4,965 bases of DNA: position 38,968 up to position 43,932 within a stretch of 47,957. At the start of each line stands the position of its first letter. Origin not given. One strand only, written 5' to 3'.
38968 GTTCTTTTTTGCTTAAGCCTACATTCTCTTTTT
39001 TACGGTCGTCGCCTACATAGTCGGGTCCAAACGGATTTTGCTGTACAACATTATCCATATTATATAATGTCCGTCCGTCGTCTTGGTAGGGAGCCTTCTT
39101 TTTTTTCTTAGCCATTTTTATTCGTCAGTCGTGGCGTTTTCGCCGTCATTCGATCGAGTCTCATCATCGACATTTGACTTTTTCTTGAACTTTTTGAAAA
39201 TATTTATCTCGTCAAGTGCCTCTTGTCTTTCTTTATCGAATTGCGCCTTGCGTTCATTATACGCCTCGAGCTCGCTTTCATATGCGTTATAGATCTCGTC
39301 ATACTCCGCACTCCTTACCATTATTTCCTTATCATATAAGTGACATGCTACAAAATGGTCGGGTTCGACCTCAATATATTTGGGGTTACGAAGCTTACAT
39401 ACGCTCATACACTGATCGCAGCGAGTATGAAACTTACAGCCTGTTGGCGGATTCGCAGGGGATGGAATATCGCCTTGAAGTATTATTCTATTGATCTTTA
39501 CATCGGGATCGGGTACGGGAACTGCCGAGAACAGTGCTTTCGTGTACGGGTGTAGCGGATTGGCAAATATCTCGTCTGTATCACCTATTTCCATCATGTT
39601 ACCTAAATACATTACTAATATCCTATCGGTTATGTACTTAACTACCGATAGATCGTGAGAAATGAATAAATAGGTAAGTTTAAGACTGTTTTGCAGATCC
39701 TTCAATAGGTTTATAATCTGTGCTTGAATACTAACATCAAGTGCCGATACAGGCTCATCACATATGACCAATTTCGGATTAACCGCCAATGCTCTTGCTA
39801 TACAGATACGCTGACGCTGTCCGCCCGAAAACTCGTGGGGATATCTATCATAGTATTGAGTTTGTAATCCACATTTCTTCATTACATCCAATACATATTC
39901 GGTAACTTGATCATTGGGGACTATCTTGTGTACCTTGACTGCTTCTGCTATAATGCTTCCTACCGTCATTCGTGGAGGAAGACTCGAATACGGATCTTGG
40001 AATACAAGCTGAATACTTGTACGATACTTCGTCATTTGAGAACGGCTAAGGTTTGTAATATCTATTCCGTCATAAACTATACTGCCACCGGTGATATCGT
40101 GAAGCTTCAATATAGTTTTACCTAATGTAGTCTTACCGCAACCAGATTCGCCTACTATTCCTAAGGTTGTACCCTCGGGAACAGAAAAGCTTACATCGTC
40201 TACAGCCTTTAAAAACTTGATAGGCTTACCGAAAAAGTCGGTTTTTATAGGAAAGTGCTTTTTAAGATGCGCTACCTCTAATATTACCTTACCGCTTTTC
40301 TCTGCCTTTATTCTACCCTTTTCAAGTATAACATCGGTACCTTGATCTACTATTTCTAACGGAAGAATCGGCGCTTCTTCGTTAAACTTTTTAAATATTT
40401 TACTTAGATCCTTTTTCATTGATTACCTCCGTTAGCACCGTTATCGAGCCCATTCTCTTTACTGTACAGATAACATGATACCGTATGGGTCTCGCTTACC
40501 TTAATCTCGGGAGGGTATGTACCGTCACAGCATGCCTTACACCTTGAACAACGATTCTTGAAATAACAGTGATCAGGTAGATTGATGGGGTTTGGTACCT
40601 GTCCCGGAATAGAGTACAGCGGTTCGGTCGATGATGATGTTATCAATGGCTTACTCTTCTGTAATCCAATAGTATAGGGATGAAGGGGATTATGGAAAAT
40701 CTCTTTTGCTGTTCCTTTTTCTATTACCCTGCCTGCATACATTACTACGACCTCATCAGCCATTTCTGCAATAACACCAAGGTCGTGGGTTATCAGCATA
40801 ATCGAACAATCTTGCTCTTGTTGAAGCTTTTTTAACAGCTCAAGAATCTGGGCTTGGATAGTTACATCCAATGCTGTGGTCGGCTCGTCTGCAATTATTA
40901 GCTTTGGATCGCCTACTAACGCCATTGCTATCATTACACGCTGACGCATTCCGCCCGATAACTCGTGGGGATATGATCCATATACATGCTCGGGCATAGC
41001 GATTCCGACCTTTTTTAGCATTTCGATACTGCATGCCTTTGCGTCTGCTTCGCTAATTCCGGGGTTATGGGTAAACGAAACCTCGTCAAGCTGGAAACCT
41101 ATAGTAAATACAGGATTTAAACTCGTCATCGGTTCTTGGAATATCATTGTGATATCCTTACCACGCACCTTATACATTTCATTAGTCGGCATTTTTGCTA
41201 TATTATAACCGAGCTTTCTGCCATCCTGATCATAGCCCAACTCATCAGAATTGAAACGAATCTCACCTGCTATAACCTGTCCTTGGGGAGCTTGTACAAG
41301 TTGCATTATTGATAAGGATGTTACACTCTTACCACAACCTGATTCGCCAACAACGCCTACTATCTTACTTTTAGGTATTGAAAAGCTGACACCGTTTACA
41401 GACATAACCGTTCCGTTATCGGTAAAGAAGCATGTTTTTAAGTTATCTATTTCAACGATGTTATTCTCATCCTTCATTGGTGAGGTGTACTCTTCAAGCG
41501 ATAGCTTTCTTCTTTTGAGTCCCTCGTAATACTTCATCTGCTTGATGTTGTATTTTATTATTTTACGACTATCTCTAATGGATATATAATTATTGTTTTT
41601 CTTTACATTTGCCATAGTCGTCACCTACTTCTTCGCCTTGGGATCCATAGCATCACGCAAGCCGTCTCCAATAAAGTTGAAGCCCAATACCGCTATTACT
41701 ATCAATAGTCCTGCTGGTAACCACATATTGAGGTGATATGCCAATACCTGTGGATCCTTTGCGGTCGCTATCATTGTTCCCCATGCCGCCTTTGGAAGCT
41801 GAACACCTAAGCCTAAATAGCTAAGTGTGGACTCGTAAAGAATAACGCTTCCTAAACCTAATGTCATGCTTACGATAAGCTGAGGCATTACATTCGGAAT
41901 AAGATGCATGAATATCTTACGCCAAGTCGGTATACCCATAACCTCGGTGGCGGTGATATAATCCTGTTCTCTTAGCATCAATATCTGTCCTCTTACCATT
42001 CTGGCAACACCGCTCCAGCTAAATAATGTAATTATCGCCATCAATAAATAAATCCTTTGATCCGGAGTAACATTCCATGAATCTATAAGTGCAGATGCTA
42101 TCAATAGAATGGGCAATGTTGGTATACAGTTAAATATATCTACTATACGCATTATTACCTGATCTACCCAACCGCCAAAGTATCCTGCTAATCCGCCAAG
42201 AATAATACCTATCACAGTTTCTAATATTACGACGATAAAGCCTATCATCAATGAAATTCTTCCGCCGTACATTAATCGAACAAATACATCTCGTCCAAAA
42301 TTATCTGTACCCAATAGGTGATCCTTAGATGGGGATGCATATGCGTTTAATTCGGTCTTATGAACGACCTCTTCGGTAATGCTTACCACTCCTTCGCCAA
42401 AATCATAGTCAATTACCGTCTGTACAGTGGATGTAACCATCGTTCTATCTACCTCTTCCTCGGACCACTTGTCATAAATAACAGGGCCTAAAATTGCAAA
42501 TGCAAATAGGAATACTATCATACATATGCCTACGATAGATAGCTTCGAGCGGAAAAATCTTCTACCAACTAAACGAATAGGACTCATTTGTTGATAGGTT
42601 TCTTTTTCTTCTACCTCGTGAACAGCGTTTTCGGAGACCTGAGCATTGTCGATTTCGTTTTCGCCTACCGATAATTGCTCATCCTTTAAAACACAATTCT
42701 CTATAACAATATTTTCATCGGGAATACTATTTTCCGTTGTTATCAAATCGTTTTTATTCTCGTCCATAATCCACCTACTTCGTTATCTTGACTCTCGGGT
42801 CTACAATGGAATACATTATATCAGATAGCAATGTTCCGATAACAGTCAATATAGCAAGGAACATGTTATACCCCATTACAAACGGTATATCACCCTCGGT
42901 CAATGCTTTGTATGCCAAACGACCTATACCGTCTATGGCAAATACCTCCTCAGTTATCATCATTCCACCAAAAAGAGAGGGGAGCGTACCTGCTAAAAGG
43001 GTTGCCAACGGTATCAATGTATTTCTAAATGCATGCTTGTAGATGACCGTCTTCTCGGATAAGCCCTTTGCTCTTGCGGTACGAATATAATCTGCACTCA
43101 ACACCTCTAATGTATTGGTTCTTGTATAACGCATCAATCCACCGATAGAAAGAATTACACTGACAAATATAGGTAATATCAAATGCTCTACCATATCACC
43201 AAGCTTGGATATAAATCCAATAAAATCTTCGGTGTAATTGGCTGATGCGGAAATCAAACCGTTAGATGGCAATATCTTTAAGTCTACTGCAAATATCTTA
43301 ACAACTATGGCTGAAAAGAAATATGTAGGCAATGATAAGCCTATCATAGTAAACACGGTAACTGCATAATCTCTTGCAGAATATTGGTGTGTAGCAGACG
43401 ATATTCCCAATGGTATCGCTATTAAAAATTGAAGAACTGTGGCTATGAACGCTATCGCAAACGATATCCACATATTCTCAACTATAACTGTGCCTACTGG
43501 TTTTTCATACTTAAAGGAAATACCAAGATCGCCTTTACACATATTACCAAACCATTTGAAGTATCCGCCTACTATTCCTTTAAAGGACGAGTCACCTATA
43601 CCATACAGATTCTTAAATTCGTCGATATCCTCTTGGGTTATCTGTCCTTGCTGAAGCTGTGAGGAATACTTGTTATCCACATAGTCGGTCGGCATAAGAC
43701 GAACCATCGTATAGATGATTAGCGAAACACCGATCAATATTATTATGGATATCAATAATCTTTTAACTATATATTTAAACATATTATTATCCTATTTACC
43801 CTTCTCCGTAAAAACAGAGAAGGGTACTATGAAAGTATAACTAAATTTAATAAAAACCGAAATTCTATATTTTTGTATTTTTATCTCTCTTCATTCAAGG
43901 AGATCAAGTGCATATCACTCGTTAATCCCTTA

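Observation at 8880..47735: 39-kb same-strand island coupling an Opp peptide importer, an S8 cell-envelope protease and six uncharacterised lipoproteins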

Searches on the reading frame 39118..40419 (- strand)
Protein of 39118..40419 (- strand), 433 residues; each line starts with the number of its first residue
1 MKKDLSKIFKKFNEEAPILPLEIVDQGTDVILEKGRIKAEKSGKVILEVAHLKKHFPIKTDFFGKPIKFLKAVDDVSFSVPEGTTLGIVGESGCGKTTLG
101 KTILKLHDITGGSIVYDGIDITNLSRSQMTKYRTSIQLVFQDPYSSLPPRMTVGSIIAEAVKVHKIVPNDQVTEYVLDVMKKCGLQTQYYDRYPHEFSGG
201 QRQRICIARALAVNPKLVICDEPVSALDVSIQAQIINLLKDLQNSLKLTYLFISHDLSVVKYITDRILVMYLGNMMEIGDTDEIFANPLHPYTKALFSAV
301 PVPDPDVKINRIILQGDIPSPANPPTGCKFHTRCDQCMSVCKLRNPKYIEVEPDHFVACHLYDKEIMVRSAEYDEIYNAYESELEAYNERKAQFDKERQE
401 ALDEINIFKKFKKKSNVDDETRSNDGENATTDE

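Call 6: search_protein_families(library=pfam, proteins=[window:39118-40419:-], max_evalue=0.01)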
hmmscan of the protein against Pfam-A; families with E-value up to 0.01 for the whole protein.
window:39118-40419:- (433 aa): 9 families
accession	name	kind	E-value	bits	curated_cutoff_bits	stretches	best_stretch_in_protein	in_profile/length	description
PF00005.33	ABC_tran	-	5.6e-33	114.9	25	1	74-224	2-136/137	ABC transporter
PF08352.17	oligo_HPY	-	6.5e-20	71.7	27.1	1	276-341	1-65/65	Oligopeptide/dipeptide transporter, C-terminal region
PF13304.12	AAA_21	-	2e-06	28.6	27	1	190-260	231-303/304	AAA domain, putative AbiEii toxin, Type IV TA system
PF13401.12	AAA_22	-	0.0005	20.8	27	1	88-146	10-64/130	AAA domain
PF15665.10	FAM184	-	0.0032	17.6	32.7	1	362-407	94-139/211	Family with sequence similarity 184, A and B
PF00931.28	NB-ARC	-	0.0051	16.6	23.5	1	85-125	20-58/248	NB-ARC domain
PF02463.25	SMC_N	-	0.0054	16.6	40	0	87-263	28-205/220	RecF/RecN/SMC N terminal domain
PF00006.31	ATP-synt_ab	-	0.006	16.7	29.5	1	75-118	6-48/213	ATP synthase alpha/beta family, nucleotide-binding domain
PF05621.17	TniB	-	0.0061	16.5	22.4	0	209-249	114-156/189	Bacterial TniB protein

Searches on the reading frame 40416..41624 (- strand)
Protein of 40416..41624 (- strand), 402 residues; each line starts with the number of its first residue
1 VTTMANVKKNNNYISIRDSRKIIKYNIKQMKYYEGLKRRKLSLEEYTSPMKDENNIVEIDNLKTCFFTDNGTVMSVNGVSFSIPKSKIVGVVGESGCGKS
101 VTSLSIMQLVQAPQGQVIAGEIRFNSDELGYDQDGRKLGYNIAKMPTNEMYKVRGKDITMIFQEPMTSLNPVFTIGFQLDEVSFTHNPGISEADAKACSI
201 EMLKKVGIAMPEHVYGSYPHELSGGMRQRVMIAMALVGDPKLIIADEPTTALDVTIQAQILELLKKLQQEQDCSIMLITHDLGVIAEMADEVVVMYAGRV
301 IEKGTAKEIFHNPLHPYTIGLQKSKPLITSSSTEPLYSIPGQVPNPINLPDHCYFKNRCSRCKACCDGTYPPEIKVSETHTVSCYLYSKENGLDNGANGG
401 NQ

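Call 6: search_protein_families(library=pfam, proteins=[window:40416-41624:-], max_evalue=0.01)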
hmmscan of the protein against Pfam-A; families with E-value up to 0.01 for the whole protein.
window:40416-41624:- (402 aa): 4 families
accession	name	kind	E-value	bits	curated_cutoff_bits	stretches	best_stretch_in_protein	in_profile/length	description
PF00005.33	ABC_tran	-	1.1e-24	88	25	1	77-250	2-137/137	ABC transporter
PF08352.17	oligo_HPY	-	4.8e-16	59.3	27.1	1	301-366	1-65/65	Oligopeptide/dipeptide transporter, C-terminal region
PF13304.12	AAA_21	-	1.8e-05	25.4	27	1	219-285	235-303/304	AAA domain, putative AbiEii toxin, Type IV TA system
PF02463.25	SMC_N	-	0.0013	18.7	40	0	211-296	135-212/220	RecF/RecN/SMC N terminal domain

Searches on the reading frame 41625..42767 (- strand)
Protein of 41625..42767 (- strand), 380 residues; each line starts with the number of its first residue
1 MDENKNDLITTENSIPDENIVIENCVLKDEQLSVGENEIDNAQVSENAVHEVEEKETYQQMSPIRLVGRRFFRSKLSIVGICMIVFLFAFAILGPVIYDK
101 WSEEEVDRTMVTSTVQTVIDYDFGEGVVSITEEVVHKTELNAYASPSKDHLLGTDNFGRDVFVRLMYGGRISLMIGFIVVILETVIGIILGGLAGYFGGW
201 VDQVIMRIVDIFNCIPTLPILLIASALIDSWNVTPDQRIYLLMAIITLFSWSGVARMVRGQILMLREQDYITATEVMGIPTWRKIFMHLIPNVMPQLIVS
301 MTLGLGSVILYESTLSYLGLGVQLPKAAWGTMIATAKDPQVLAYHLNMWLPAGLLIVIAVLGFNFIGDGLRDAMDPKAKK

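Call 6: search_protein_families(library=pfam, proteins=[window:41625-42767:-], max_evalue=0.01)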
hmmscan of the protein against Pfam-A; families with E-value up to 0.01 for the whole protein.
window:41625-42767:- (380 aa): 2 families
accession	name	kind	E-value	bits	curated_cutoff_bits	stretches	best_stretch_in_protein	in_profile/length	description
PF00528.27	BPD_transp_1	-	2.1e-32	112.8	26.4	1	187-379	1-183/184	Binding-protein-dependent transport system inner membrane component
PF12911.12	OppC_N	-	2.7e-09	37.2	23.9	1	62-99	1-40/53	N-terminal TM domain of oligopeptide transport permease C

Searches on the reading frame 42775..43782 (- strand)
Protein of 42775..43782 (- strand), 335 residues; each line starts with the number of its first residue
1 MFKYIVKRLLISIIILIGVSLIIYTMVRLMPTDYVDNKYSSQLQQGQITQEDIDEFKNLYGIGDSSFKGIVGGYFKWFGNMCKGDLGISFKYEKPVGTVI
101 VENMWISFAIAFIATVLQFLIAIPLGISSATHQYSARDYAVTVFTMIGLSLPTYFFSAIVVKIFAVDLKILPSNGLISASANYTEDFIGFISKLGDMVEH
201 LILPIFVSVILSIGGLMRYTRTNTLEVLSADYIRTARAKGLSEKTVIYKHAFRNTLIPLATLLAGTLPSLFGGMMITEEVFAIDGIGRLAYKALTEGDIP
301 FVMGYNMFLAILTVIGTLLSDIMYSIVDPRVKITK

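Call 6: search_protein_families(library=pfam, proteins=[window:42775-43782:-], max_evalue=0.01)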
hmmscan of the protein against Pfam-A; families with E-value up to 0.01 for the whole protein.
window:42775-43782:- (335 aa): 2 families
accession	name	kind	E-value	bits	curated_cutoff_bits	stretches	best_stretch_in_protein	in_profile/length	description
PF00528.27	BPD_transp_1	-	7.5e-34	117.5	26.4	1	122-332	1-183/184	Binding-protein-dependent transport system inner membrane component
PF19300.4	BPD_transp_1_N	-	7.4e-05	23.3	23.8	1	1-108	1-111/114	Binding-prot-dependent transport system membrane comp, N-term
